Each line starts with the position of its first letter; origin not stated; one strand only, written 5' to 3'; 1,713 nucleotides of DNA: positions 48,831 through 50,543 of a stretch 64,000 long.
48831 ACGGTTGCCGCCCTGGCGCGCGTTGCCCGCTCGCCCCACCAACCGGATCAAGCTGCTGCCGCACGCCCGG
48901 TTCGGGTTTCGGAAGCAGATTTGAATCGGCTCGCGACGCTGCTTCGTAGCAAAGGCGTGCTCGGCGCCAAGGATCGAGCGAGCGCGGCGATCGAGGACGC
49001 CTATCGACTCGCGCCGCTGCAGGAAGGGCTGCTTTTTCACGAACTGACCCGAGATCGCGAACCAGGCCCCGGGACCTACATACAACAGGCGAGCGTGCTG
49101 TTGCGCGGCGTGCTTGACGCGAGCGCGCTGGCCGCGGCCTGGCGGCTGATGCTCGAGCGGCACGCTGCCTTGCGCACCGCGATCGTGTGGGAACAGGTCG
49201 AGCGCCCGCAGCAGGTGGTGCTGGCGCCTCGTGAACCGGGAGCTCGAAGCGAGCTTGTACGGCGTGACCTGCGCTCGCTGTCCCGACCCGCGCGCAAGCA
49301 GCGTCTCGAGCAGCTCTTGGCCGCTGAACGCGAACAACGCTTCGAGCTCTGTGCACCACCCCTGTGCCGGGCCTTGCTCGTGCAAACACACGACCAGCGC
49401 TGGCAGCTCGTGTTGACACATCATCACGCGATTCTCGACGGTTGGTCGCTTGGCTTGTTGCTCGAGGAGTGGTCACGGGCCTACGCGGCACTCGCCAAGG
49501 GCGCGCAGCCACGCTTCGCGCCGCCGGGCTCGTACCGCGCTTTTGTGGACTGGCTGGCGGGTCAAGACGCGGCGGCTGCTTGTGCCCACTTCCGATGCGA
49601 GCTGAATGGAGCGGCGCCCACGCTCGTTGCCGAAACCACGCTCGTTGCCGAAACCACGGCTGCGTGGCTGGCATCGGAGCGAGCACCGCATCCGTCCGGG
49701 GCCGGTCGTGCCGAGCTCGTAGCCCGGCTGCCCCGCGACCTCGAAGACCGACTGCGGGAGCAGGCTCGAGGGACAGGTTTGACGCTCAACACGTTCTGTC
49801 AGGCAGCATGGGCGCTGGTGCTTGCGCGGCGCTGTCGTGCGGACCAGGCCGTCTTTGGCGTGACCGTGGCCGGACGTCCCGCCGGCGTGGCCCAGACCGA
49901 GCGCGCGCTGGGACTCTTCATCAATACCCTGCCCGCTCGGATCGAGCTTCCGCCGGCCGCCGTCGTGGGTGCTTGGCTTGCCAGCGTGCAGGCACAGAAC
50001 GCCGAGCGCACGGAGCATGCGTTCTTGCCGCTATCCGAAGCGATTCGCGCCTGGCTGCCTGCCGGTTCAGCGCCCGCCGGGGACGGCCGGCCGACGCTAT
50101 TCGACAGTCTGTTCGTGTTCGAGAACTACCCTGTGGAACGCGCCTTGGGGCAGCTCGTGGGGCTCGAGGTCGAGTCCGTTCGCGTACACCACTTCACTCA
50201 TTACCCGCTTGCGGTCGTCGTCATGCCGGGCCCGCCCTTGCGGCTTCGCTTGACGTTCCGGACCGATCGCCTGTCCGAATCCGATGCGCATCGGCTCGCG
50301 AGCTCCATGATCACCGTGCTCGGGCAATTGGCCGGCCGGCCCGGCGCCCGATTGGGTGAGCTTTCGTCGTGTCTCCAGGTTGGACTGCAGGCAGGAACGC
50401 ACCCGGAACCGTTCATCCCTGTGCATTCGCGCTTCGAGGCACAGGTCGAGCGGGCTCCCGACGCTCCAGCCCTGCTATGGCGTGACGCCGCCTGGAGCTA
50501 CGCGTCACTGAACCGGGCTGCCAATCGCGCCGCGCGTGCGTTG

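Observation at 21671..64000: FAAL-primed NRPS lipopeptide assembly line, at least 10 modules in five co-directional genes, continuing beyond the window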

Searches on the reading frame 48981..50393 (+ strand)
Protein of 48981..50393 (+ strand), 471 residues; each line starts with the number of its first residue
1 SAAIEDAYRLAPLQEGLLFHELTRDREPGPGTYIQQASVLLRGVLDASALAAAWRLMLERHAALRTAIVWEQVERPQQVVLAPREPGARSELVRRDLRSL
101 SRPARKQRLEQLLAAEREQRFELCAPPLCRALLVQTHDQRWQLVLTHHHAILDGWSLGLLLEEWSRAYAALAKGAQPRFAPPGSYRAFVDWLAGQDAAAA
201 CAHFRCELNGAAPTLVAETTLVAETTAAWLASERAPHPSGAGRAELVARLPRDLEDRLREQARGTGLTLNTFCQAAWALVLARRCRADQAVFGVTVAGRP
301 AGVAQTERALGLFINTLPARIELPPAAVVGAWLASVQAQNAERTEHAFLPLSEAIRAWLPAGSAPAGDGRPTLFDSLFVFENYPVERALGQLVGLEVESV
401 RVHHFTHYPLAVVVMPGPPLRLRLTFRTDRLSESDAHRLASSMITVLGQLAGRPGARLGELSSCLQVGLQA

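Call 44: search_solved_structures(query=window:48981-50393:+, max_evalue=1e-15)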
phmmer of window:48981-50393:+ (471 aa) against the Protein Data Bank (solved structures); distinct sequences matched with E-value up to 1e-15: 18.
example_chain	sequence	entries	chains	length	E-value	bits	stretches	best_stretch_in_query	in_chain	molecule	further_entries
8hlk_A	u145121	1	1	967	5.9e-73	249.6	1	4-461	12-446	Microcystin synthetase B (Fragment)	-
9up2_A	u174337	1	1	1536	2.1e-71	244.5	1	3-441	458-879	PvdL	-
9lcq_A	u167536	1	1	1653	2.2e-71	244.4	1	3-441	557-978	PvdL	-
9lcp_A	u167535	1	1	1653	2.8e-71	244.1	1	3-441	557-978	PvdL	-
9lco_A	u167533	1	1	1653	2.8e-71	244.1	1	3-441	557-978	PvdL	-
9rde_A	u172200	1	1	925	1.1e-62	215.8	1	4-427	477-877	Bacitracin synthase 3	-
8f7f_A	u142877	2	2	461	4.1e-53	184.2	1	4-455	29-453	Surfactin synthetase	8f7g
8f7h_A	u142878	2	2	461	7.8e-53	183.3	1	4-455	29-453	Surfactin synthetase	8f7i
2vsq_A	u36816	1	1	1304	3.6e-51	177.8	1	4-456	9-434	SURFACTIN SYNTHETASE SUBUNIT 3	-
9bfd_B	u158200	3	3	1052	8.4e-46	160.1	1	4-460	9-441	Tyrocidine synthase 2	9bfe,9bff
7r9x_A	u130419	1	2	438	8.7e-26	94.1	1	3-324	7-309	AmbE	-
6oyf_A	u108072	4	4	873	2.2e-21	79.6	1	26-363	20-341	Txo1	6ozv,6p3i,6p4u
6p1j_A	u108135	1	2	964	2.6e-20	76.1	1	31-363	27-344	Txo2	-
9uay_A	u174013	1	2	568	3e-19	72.6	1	18-330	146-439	CmnI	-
5u89_A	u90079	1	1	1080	5.2e-19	71.8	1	30-396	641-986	Amino acid adenylation domain protein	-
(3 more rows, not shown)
